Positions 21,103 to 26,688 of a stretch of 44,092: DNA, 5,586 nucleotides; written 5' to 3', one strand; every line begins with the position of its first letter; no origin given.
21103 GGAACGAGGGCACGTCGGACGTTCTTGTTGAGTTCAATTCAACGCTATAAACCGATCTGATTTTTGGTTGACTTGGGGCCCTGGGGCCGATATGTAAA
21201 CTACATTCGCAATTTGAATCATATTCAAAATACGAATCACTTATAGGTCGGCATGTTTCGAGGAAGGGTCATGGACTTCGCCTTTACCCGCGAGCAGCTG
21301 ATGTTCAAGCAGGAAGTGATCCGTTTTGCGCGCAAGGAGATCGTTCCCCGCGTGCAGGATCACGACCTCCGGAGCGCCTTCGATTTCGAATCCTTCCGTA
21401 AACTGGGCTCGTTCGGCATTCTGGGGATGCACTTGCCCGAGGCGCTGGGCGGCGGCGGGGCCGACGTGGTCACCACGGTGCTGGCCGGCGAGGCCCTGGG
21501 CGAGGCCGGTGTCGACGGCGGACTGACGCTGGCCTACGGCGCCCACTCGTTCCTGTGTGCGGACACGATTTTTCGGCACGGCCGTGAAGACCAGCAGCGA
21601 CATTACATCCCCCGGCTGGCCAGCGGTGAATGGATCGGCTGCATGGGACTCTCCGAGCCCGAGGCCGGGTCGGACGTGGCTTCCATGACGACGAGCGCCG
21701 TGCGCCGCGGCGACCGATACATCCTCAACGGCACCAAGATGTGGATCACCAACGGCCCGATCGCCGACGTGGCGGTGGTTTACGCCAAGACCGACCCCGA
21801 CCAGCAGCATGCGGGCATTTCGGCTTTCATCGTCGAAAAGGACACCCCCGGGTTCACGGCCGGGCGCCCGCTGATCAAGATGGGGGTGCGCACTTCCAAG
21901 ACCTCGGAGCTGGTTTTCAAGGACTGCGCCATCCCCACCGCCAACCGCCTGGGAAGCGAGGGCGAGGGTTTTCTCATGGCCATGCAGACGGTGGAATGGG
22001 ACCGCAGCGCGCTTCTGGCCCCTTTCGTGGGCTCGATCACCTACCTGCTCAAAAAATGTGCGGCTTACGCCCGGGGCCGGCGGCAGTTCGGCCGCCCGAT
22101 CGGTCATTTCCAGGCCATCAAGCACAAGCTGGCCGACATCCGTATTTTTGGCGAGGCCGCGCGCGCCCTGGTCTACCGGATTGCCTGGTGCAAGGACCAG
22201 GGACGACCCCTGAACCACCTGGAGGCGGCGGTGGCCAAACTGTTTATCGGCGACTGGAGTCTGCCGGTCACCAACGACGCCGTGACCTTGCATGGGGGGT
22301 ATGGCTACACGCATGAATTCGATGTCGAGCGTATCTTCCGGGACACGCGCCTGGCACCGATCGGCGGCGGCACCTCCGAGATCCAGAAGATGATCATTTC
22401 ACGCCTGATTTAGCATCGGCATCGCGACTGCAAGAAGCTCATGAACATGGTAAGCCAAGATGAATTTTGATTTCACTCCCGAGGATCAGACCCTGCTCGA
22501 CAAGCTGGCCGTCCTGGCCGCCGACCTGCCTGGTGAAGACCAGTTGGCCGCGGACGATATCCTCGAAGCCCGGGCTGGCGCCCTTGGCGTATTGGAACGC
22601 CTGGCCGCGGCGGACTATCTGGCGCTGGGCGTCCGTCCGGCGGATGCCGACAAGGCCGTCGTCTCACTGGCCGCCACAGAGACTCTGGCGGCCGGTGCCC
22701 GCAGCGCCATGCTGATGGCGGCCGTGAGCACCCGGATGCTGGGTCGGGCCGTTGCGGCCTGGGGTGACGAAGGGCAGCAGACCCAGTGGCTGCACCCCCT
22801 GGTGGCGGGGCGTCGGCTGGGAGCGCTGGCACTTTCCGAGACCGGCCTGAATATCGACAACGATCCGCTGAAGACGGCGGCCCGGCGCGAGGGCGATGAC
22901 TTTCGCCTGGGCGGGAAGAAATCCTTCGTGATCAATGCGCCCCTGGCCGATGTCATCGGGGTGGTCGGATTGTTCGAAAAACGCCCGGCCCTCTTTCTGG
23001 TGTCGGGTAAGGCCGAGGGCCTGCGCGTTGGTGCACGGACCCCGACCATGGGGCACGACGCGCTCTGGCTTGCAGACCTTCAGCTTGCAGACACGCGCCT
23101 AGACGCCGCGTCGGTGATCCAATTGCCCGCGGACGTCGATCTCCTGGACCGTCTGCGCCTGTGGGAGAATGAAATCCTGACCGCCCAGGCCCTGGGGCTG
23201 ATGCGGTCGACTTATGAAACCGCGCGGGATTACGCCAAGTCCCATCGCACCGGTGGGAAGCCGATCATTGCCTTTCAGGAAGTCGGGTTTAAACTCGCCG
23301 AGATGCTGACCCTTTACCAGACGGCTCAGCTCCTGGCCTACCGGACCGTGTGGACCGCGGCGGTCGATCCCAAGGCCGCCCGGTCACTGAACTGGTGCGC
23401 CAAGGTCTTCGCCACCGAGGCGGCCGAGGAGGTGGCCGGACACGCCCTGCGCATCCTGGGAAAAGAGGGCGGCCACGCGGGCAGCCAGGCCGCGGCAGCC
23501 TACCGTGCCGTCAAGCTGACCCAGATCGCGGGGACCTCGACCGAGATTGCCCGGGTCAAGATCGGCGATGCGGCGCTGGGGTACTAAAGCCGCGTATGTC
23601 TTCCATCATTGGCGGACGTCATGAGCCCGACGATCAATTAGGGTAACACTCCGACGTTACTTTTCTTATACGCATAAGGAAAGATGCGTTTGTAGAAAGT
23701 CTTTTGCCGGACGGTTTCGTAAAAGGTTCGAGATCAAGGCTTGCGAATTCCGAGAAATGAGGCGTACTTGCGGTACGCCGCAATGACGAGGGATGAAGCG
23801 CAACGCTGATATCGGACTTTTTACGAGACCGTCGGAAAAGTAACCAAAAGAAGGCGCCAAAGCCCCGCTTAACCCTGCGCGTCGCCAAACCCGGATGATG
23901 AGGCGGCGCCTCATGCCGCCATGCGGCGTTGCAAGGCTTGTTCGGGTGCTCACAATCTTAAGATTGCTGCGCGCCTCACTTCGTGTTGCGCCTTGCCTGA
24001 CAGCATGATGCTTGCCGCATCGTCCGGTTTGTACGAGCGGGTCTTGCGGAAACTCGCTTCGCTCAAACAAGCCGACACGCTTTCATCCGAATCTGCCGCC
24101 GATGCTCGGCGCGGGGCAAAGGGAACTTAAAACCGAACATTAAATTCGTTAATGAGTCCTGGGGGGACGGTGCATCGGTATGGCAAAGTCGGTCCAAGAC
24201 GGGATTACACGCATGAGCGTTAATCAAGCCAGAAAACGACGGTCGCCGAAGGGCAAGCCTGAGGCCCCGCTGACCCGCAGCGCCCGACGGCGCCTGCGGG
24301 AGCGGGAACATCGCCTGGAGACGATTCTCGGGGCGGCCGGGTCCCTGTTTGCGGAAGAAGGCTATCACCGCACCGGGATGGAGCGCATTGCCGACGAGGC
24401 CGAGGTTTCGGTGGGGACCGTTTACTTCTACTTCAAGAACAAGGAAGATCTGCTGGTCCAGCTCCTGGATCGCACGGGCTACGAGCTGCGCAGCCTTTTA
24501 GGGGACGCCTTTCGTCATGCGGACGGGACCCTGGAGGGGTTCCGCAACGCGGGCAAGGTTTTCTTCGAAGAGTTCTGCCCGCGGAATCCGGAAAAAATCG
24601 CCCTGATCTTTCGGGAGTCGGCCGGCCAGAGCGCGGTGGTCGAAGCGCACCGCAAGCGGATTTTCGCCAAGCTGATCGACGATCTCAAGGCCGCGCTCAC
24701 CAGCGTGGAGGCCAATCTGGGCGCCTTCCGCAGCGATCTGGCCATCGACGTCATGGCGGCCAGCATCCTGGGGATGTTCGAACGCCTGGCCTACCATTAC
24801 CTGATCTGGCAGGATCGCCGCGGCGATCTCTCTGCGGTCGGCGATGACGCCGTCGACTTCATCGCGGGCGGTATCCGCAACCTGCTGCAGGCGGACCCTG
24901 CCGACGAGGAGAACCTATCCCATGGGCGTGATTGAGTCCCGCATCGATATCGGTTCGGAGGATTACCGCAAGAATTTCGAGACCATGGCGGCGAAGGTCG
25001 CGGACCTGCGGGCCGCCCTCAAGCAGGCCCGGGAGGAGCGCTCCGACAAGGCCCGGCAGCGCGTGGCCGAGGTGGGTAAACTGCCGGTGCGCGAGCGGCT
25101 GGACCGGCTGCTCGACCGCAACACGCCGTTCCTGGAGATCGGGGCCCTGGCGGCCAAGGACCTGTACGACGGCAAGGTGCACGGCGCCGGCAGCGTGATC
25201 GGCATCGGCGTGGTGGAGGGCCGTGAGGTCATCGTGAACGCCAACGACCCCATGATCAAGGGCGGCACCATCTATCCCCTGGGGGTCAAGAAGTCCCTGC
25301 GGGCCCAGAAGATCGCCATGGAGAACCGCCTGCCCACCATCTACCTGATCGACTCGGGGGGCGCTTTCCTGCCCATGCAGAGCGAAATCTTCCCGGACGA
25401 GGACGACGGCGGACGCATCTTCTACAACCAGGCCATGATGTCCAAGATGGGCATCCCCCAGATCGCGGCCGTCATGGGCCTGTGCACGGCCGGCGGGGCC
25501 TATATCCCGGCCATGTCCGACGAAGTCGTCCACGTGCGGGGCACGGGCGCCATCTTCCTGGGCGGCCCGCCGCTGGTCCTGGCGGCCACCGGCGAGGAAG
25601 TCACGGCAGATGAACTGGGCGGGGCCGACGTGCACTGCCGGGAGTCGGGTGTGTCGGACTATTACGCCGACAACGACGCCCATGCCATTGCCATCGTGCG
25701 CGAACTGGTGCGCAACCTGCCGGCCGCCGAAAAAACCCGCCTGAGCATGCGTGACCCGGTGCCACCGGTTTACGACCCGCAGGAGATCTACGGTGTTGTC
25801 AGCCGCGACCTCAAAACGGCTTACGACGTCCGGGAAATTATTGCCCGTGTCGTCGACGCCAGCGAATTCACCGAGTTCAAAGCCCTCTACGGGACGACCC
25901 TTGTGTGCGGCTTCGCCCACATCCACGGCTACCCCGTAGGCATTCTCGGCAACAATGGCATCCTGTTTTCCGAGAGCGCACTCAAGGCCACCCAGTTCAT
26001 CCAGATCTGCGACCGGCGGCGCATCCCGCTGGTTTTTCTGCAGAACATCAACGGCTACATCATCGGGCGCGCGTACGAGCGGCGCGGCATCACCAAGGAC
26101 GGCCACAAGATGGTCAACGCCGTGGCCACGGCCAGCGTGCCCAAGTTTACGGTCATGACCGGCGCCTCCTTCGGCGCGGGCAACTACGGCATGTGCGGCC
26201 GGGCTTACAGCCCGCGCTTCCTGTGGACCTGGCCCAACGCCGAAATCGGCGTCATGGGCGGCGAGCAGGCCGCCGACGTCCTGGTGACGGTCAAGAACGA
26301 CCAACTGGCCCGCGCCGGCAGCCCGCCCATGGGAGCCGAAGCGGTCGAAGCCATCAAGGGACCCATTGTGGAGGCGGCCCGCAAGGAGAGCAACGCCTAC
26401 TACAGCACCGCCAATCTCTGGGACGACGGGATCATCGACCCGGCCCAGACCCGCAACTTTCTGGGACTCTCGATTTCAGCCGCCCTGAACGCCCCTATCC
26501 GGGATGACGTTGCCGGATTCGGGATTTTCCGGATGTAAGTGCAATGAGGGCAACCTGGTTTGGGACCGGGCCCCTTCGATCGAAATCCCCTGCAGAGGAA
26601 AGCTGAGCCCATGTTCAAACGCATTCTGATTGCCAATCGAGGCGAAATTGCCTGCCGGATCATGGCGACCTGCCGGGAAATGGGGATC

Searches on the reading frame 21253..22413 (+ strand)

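Call 9: search_protein_families(library=pfam, proteins=[window:21253-22413:+])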
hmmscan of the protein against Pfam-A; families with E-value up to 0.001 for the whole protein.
window:21253-22413:+ (386 aa): 4 families
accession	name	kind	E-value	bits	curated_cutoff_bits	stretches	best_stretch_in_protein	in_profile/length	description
PF00441.29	Acyl-CoA_dh_1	-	6.5e-40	137.2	22.4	1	237-384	1-147/150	Acyl-CoA dehydrogenase, C-terminal domain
PF02770.24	Acyl-CoA_dh_M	-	3.6e-30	104.4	33.3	1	130-225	1-97/97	Acyl-CoA dehydrogenase, middle domain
PF02771.21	Acyl-CoA_dh_N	-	2.5e-28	99.2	22.9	1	12-126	1-113/113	Acyl-CoA dehydrogenase, N-terminal domain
PF08028.16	Acyl-CoA_dh_2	-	3.4e-12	47.2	22.7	1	260-367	9-125/134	Acyl-CoA dehydrogenase, C-terminal domain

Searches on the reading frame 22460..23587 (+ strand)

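Call 9: search_protein_families(library=pfam, proteins=[window:22460-23587:+])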
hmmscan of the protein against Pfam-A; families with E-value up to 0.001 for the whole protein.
window:22460-23587:+ (375 aa): 3 families
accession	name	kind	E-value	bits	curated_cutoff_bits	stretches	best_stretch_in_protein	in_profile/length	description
PF00441.29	Acyl-CoA_dh_1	-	1.8e-23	83.8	22.4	1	241-372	19-149/150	Acyl-CoA dehydrogenase, C-terminal domain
PF02770.24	Acyl-CoA_dh_M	-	5e-11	43.1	33.3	1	122-211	1-96/97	Acyl-CoA dehydrogenase, middle domain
PF02771.21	Acyl-CoA_dh_N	-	0.00021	22.1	22.9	1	65-117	60-112/113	Acyl-CoA dehydrogenase, N-terminal domain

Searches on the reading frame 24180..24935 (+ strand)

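Call 9: search_protein_families(library=pfam, proteins=[window:24180-24935:+])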
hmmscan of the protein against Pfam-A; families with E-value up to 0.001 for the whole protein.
window:24180-24935:+ (251 aa): 1 family
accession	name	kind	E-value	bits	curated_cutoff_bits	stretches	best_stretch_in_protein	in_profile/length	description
PF00440.29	TetR_N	-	1.6e-17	63.5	24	1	49-94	1-46/47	Bacterial regulatory proteins, tetR family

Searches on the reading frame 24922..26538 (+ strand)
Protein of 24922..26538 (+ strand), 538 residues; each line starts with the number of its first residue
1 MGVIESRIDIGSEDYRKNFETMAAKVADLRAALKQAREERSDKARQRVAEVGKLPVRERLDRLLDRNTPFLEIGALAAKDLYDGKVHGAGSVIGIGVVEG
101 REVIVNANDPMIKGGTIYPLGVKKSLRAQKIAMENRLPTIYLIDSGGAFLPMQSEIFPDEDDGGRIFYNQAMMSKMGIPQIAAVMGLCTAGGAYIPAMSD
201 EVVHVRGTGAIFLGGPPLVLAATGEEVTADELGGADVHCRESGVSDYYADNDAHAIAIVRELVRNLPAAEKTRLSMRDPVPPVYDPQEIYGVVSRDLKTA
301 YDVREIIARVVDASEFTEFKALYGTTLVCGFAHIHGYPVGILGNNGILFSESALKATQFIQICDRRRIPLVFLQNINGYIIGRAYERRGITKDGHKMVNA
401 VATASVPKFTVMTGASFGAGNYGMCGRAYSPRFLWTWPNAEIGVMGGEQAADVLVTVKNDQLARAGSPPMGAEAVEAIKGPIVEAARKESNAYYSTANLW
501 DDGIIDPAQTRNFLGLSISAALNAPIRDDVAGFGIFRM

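Call 9: search_protein_families(library=pfam, proteins=[window:24922-26538:+])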
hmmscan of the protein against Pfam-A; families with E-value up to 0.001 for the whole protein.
window:24922-26538:+ (538 aa): 2 families
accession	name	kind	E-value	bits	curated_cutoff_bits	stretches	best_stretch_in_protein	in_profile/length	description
PF01039.27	Carboxyl_trans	-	3e-138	462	22.3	1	50-526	4-483/493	Carboxyl transferase domain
PF03255.19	ACCA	-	9e-11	41.9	23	1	95-203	109-211/310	Acetyl co-enzyme A carboxylase carboxyltransferase-like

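Call 48: search_protein_families(library=ncbifam, proteins=[window:24922-26538:+], max_evalue=0.00001)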
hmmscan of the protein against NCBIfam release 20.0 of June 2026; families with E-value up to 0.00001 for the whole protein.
window:24922-26538:+ (538 aa): 4 families
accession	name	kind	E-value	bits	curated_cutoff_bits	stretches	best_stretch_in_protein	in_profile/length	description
TIGR01117.1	mmdA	subfamily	7.5e-85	285.6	998.8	1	25-512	2-486/512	methylmalonyl-CoA decarboxylase subunit alpha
NF041504.1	AccA_sub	subfamily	2.3e-11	43.6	300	1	111-203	69-158/257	carboxyltransferase subunit alpha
NF004344.0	PRK05724.1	equivalog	1.8e-08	34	357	1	113-203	128-215/319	acetyl-CoA carboxylase carboxyltransferase subunit alpha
TIGR00513.1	accA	equivalog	4.1e-08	33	319.3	1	94-203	112-215/321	acetyl-CoA carboxylase carboxyl transferase subunit alpha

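Call 49: search_solved_structures(query=window:24922-26535:+, max_evalue=1e-30)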
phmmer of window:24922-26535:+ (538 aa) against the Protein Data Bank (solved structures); distinct sequences matched with E-value up to 1e-30: 39.
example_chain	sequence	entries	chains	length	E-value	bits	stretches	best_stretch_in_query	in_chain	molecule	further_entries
3u9r_B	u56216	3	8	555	3.9e-206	689.2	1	1-538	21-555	Methylcrotonyl-CoA carboxylase, beta-subunit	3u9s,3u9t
8j4z_J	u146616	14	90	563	2.2e-200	670.2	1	6-538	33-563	Methylcrotonoyl-CoA carboxylase beta chain, mitochondrial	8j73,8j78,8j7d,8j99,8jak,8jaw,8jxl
9tps_A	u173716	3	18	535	4.7e-199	665.8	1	4-538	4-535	Propionyl CoA carboxylase beta subunit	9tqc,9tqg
4q0g_A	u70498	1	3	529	2.5e-194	650.3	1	26-538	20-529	Probable acetyl-/propionyl-CoA carboxylase (Beta subunit) AccD1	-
9yx0_G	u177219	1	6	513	8.9e-189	631.9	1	23-538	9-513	Carboxyl transferase domain protein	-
8rth_B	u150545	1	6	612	3.9e-176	590.2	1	12-538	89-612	methylcrotonoyl-CoA carboxylase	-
8f3d_A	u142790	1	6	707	6.7e-164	549.9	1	32-526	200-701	3-methylcrotonyl-CoA carboxylase beta-subunit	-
8f41_B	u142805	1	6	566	1.1e-163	549.2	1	32-521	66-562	3-methylcrotonyl-CoA carboxylase, beta-subunit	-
5ikl_B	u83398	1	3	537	6e-141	474.1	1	4-528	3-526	Geranyl-CoA carboxylase, beta-subunit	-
1vrg_A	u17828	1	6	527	2.6e-72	247.7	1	21-516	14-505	propionyl-CoA carboxylase, beta subunit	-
1on3_A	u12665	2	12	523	1.3e-68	235.5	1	22-516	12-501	Methylmalonyl-CoA carboxyltransferase 12S subunit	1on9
2a7s_A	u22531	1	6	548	5.7e-65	223.4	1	15-518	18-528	Probable propionyl-CoA carboxylase beta chain 5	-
3n6r_B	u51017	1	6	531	1.1e-64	222.5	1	28-454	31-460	Propionyl-CoA carboxylase, beta subunit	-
2bzr_A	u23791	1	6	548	5.7e-64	220.1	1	15-518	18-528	PROPIONYL-COA CARBOXYLASE BETA CHAIN 5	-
9t97_D5a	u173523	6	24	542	1.7e-63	218.5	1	12-516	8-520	Propionyl-CoA carboxylase beta chain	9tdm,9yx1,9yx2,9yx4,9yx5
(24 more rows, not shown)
